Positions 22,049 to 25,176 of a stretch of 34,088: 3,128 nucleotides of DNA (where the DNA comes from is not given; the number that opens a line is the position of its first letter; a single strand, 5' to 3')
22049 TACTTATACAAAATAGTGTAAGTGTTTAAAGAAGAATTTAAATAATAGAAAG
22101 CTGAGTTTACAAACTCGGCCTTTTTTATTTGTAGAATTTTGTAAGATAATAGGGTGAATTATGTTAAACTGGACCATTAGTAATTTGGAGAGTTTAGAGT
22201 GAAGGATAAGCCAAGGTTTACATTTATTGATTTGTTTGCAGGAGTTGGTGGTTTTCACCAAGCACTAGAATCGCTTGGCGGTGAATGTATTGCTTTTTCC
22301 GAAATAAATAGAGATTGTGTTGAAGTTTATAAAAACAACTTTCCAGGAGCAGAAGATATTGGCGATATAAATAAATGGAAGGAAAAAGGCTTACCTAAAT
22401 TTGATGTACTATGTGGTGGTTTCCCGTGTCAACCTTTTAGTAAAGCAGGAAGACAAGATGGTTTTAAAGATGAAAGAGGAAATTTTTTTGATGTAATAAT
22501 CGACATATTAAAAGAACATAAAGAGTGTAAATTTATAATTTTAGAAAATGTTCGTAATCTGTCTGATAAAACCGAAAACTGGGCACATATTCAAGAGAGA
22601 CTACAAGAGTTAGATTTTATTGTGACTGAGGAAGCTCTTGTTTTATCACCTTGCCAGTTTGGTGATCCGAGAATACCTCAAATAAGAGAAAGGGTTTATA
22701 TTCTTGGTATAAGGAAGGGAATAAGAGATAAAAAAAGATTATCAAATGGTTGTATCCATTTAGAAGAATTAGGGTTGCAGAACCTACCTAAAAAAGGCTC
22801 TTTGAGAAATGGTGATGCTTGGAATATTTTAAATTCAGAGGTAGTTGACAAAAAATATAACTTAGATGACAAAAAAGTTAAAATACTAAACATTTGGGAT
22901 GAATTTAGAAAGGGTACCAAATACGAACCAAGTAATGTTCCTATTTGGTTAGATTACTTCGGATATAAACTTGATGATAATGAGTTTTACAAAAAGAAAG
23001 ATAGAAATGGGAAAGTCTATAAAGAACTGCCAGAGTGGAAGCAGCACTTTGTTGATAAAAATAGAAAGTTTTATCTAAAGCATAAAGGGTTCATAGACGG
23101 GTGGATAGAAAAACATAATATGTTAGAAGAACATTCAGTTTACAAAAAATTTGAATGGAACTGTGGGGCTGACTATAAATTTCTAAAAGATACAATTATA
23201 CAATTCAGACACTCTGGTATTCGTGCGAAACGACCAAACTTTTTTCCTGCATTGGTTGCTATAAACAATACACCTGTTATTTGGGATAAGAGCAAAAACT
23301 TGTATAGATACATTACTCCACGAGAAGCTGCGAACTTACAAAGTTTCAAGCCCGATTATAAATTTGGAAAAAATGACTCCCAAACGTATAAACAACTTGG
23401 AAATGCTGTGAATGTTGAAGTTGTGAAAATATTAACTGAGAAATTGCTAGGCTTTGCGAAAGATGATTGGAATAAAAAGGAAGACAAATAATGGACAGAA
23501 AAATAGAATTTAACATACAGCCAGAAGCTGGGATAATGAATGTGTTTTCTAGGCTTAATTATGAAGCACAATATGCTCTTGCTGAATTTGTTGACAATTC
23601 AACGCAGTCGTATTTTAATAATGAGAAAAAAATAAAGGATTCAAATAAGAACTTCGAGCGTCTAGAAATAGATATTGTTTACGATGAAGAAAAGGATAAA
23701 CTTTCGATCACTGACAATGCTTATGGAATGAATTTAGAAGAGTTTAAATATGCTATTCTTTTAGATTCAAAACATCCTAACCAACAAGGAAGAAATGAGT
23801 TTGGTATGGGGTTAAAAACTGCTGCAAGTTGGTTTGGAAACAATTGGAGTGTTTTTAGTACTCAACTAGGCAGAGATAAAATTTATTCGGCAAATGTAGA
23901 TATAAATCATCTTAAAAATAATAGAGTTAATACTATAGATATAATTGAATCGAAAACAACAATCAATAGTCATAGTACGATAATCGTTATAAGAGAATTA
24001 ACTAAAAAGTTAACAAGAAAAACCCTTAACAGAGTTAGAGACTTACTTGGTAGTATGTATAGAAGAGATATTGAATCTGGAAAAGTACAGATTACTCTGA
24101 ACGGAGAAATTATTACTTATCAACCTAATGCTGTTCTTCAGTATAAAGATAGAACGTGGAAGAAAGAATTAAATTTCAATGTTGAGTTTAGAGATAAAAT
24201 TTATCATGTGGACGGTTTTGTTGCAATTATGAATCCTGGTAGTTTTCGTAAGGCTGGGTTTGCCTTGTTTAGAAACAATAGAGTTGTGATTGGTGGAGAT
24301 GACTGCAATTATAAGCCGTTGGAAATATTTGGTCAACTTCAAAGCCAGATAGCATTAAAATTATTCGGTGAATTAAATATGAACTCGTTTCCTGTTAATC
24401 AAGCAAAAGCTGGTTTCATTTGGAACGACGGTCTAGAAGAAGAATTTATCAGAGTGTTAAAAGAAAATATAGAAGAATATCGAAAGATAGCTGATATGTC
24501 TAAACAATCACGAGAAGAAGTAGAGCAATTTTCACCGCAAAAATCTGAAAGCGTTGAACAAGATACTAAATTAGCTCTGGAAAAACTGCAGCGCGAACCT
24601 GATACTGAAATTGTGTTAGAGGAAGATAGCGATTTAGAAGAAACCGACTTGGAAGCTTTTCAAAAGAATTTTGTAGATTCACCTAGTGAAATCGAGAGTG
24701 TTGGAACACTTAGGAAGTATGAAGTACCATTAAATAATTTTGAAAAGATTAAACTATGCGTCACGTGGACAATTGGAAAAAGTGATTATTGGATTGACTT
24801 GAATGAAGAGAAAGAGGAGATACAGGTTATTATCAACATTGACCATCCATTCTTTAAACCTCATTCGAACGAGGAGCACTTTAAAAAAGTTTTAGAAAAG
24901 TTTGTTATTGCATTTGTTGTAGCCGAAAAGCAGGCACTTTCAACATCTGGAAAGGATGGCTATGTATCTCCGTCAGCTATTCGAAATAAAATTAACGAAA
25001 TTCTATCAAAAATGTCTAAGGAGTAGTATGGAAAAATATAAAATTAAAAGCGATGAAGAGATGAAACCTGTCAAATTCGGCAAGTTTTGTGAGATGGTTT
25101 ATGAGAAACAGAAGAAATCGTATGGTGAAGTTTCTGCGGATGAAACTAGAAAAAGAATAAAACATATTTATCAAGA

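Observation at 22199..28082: Translationally coupled C5-methyltransferase / GHKL ATPase / Z1 NTPase / PD-(D/E)XK operon: a multi-component methylation-linked restriction-like system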

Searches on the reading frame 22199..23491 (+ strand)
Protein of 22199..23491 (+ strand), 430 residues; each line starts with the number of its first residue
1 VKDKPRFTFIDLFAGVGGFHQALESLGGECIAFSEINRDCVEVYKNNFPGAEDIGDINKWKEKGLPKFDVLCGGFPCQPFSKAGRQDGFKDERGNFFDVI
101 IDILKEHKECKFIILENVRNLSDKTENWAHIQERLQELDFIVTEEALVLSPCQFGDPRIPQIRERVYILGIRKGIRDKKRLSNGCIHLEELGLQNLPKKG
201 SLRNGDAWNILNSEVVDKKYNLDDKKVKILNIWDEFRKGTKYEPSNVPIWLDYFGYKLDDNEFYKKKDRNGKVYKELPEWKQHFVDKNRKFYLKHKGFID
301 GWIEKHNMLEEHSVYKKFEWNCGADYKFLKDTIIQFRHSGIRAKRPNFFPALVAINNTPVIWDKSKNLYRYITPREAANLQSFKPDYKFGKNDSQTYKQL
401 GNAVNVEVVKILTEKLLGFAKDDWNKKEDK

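Call 4: search_protein_families(library=pfam, proteins=[window:22199-23491:+], max_evalue=0.01)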
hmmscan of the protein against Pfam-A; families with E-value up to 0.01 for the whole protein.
window:22199-23491:+ (430 aa): 1 family
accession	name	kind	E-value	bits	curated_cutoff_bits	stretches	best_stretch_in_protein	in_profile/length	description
PF00145.23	DNA_methylase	-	3.5e-70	237.4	22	1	7-416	1-322/324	C-5 cytosine-specific DNA methylase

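Call 5: search_protein_families(library=padloc, proteins=[window:22199-23491:+], max_evalue=0.01)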
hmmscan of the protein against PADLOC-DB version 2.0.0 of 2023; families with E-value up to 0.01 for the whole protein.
window:22199-23491:+ (430 aa): 57 families (the best 25 are shown)
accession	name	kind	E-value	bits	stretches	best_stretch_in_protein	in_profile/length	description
PDLC00034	DruM2|DruM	-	1.7e-83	278.7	1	4-410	5-418/457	DNA cytosine methylase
PDLC03272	MTase_II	-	2.3e-75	252.3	1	4-424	72-394/407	Type II methyltransferase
PDLC03220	MTase_II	-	1.5e-56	190.2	2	4-177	9-193/525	Type II methyltransferase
PDLC03378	MTase_II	-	2.5e-50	169.7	2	7-180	3-176/344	Type II methyltransferase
PDLC03361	MTase_II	-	1.3e-45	154.1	2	5-231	85-331/455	Type II methyltransferase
PDLC02653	DrmMII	-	5e-43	145.3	2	7-176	5-178/333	DrmMII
PDLC03234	MTase_II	-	9.3e-40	135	2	6-178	4-181/375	Type II methyltransferase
PDLC03217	MTase_II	-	4e-39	132.6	2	5-173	383-546/703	Type II methyltransferase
PDLC00026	DruM2|DruM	-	1.2e-37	128.3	2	7-178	5-174/336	DNA cytosine methylase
PDLC03734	oMTase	-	2.2e-36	123.8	1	9-230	6-239/444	orphan methyltransferase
PDLC03269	MTase_II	-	2.5e-35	120.4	2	6-174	3-168/437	Type II methyltransferase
PDLC03237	MTase_II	-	1.9e-34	116.8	2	8-181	795-978/1036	Type II methyltransferase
PDLC00033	DruM2|DruM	-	3.6e-34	116.6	2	4-197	19-216/368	DNA cytosine methylase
PDLC03307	MTase_II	-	7.2e-34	115.6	2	9-125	3-118/382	Type II methyltransferase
PDLC03326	MTase_II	-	1.9e-32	110.9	2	6-176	4-180/412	Type II methyltransferase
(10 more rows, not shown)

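Call 7: search_protein_families(library=ncbifam, proteins=[window:22199-23491:+], max_evalue=0.01)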
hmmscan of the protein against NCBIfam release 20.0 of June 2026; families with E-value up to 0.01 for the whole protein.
window:22199-23491:+ (430 aa): 2 families
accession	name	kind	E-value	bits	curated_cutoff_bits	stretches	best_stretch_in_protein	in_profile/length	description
TIGR00675.1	dcm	superfamily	1.1e-64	219.2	100.65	1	9-416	1-329/329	DNA (cytosine-5-)-methyltransferase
NF007772.0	PRK10458.1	subfamily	5e-30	104.5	710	2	4-180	86-295/472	DNA cytosine methylase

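Call 60: search_solved_structures(query=window:22199-23491:+, max_evalue=0.001, show_alignments=1)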
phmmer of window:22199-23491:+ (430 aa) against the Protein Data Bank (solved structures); distinct sequences matched with E-value up to 0.001: 36.
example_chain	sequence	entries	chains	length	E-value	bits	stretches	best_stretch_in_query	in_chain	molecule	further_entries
1svu_A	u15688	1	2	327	2.8e-39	138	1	6-175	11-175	Modification methylase HhaI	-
10mh_A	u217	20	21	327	2.8e-39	138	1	6-175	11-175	PROTEIN (CYTOSINE-SPECIFIC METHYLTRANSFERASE HHAI) | HaeIII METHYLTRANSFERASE | Modification methylase HhaI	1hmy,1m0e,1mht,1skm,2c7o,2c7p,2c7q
1fjx_A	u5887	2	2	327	2.8e-39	138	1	6-175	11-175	HHAI DNA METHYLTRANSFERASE | MODIFICATION METHYLASE HHAI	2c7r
2i9k_A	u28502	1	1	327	3.2e-39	137.8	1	6-175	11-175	Modification methylase HhaI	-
2uyh_A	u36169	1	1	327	5.6e-39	137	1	6-175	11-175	MODIFICATION METHYLASE HHAI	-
2zcj_A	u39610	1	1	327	6.9e-39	136.7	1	6-175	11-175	Modification methylase HhaI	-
2uyc_A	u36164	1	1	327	1.4e-38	135.7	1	6-175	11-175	MODIFICATION METHYLASE HHAI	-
2uz4_A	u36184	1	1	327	1.4e-38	135.7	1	6-175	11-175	MODIFICATION METHYLASE HHAI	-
2z6u_A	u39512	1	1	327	1.7e-38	135.4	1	6-175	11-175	Modification methylase HhaI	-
2z6q_A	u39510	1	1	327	1.8e-38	135.3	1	6-175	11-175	Modification methylase HhaI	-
2z6a_A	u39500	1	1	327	4.4e-38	134.1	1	6-175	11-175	Modification methylase HhaI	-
3lx6_A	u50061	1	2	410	3.4e-25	91.6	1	6-177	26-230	Cytosine-specific methyltransferase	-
3me5_A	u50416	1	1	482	7e-25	90.5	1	6-177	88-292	Cytosine-specific methyltransferase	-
1dct_A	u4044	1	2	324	3.2e-24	88.4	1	9-175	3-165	PROTEIN (MODIFICATION METHYLASE HAEIII)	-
3ubt_Y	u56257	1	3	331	7.1e-23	84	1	9-175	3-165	Modification methylase HaeIII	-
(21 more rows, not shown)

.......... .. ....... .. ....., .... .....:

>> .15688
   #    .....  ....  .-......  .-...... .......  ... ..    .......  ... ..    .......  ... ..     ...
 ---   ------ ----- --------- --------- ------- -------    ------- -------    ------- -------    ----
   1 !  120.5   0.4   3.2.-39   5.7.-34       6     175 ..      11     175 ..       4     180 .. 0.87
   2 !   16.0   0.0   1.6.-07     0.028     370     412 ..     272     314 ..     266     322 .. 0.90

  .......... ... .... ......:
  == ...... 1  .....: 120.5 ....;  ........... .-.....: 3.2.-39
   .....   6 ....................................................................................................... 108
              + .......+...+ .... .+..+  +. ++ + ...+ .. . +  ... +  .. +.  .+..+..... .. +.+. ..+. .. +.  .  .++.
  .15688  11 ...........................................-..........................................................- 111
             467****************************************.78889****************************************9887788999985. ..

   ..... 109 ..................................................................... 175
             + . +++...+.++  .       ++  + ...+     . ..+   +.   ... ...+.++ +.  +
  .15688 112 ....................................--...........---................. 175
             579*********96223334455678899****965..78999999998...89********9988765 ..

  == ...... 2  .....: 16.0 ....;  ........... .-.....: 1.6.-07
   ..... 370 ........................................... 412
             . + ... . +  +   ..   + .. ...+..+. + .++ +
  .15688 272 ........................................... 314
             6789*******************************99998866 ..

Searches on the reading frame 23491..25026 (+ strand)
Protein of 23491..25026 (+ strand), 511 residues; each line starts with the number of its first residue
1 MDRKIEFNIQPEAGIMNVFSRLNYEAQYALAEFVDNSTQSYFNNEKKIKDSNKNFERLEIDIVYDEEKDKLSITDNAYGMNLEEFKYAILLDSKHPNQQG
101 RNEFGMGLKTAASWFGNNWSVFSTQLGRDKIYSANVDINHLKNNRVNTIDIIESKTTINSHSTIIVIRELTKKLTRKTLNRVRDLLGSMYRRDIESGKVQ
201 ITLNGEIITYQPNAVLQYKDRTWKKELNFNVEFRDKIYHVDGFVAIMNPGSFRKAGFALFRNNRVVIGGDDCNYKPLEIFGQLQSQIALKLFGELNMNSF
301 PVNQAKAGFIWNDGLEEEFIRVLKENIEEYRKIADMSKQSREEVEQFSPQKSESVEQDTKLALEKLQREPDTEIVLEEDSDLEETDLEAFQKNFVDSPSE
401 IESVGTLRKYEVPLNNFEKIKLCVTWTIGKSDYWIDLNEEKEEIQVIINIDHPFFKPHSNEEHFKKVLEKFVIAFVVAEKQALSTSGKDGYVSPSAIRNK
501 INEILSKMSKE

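Call 4: search_protein_families(library=pfam, proteins=[window:23491-25026:+], max_evalue=0.01)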
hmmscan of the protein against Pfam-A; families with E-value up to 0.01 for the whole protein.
window:23491-25026:+ (511 aa): 1 family
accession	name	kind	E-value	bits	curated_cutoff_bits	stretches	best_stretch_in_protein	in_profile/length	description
PF13589.12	HATPase_c_3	-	1.2e-16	61.5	25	1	24-155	1-122/137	Histidine kinase-, DNA gyrase B-, and HSP90-like ATPase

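Call 5: search_protein_families(library=padloc, proteins=[window:23491-25026:+], max_evalue=0.01)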
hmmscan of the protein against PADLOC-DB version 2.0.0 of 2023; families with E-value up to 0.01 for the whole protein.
window:23491-25026:+ (511 aa): 1 family
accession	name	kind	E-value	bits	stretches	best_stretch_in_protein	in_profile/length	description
PDLC02204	MzaB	-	0.0021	14.6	1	11-138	9-128/500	-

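Call 7: search_protein_families(library=ncbifam, proteins=[window:23491-25026:+], max_evalue=0.01)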
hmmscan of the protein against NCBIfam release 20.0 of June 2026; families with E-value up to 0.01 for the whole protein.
window:23491-25026:+ (511 aa): 1 family
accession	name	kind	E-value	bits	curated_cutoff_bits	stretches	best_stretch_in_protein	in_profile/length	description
NF041932.1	MzaB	equivalog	2.1e-06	26.4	850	1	22-157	8-132/480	MZA anti-phage system associated ATPase MzaB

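Call 61: search_solved_structures(query=window:23491-25026:+, max_evalue=1)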
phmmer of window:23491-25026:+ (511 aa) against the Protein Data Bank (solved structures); distinct sequences matched with E-value up to 1: 0.

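Call 65: search_protein_families(library=phrogs, proteins=[window:23491-25026:+], max_evalue=0.001)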
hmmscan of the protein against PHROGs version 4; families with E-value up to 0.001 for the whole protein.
window:23491-25026:+ (511 aa): 0 families

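Call 92: search_protein_representatives(protein=window:23491-25026:+)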
Query: 511 residues. Proteins with E-value up to 0.001 (for the whole library): 1545; up to 1e-10: 1022; up to 1e-30: 481. The best 150 are listed.
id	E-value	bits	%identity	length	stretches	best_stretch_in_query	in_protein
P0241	1.6e-154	531.9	51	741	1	2-509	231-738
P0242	6.7e-148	510.1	50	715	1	5-509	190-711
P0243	2.0e-134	465.7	48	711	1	7-509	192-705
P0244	3.0e-129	448.6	46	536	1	4-509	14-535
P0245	7.5e-128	444.0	47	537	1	2-508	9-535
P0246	2.7e-123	429.0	46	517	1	6-510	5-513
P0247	3.3e-117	408.9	44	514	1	6-509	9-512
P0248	2.2e-111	389.7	45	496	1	4-508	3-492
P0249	1.5e-106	373.7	44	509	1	1-508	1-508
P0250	1.0e-105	371.0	45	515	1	5-508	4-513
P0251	1.1e-99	351.1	45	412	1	106-509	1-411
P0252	1.1e-92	328.0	49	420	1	2-345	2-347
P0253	3.5e-92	326.4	39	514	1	7-507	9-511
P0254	3.8e-92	326.2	39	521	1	1-510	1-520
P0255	8.2e-91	321.8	44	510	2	4-351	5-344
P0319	1.1e-55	206.0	35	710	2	4-196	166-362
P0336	2.1e-53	198.5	34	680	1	5-327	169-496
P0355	1.2e-50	189.4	31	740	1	8-459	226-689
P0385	4.0e-48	181.1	34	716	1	3-328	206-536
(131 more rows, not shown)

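Call 94: search_protein_families(library=pfam, proteins=[P0241, P0242, P0243, P0319, P0336, P0355, P0385], max_evalue=0.001)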
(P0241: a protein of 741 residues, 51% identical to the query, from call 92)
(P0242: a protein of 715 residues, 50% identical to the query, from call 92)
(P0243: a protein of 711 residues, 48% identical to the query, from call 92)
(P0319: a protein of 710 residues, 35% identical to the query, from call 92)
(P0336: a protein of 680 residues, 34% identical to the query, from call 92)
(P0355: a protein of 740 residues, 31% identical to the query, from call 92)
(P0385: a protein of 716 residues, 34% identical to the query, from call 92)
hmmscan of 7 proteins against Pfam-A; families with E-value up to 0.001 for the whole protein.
P0241 (741 aa): 2 families
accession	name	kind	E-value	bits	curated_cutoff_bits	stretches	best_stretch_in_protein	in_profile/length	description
PF20296.3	MTaX1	-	2.3e-22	80.1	25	1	69-181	2-111/111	Methylase-associated X1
PF13589.12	HATPase_c_3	-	3e-14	53.7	25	1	253-391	1-137/137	Histidine kinase-, DNA gyrase B-, and HSP90-like ATPase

P0242 (715 aa): 1 family
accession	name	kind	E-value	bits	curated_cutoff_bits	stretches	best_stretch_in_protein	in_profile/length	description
PF13589.12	HATPase_c_3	-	3.4e-13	50.2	25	1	209-327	1-112/137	Histidine kinase-, DNA gyrase B-, and HSP90-like ATPase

P0243 (711 aa): 1 family
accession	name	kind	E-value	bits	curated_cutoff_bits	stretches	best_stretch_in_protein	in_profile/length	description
PF13589.12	HATPase_c_3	-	2.3e-14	54.1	25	1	209-347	1-137/137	Histidine kinase-, DNA gyrase B-, and HSP90-like ATPase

P0319 (710 aa): 1 family
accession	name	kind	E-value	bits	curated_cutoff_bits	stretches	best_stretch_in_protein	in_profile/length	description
PF13589.12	HATPase_c_3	-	1.7e-15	57.7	25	1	187-326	2-137/137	Histidine kinase-, DNA gyrase B-, and HSP90-like ATPase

P0336 (680 aa): 2 families
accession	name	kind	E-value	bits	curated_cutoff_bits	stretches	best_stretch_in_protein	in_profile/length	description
PF13589.12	HATPase_c_3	-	4.7e-16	59.5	25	1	188-318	1-123/137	Histidine kinase-, DNA gyrase B-, and HSP90-like ATPase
PF20296.3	MTaX1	-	9.1e-15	55.6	25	1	47-153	4-111/111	Methylase-associated X1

P0355 (740 aa): 1 family
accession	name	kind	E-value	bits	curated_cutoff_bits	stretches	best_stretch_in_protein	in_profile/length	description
PF13589.12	HATPase_c_3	-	2.1e-12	47.7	25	1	242-355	1-106/137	Histidine kinase-, DNA gyrase B-, and HSP90-like ATPase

P0385 (716 aa): 2 families
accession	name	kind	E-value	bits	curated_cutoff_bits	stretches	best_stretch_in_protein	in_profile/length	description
PF20296.3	MTaX1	-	7.7e-22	78.4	25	1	46-152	2-110/111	Methylase-associated X1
PF13589.12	HATPase_c_3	-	1.5e-09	38.4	25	1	227-333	1-98/137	Histidine kinase-, DNA gyrase B-, and HSP90-like ATPase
